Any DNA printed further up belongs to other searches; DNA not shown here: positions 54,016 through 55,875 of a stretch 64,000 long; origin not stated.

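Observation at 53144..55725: SIR2 gene followed by a chimeric ORF: HerA HAS-barrel N-terminus fused in frame to a DNA methyltransferase-HNH nuclease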

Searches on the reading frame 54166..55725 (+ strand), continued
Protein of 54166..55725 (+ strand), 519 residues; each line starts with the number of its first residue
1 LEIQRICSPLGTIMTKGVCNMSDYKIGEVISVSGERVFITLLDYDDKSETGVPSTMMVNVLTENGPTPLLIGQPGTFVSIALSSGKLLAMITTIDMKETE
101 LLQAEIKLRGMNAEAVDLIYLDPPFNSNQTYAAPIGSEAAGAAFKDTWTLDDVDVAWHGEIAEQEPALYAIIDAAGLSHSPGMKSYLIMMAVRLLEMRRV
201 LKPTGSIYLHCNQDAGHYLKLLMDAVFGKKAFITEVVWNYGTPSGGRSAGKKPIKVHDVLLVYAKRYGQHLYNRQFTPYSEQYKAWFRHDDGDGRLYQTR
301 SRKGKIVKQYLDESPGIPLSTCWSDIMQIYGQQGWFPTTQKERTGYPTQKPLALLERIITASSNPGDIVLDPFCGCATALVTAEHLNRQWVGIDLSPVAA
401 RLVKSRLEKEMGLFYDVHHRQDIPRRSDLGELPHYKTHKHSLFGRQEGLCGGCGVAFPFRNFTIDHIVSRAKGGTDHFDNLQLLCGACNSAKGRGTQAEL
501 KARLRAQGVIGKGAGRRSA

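Call 76: list_cluster_members(proteins=[window:54166-55722:+, window:54250-55722:+, window:54331-55722:+, window:54334-55722:+, window:54397-55722:+, window:54433-55722:+, window:54451-55722:+, window:54466-55722:+, window:54496-55722:+, window:54526-55722:+])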
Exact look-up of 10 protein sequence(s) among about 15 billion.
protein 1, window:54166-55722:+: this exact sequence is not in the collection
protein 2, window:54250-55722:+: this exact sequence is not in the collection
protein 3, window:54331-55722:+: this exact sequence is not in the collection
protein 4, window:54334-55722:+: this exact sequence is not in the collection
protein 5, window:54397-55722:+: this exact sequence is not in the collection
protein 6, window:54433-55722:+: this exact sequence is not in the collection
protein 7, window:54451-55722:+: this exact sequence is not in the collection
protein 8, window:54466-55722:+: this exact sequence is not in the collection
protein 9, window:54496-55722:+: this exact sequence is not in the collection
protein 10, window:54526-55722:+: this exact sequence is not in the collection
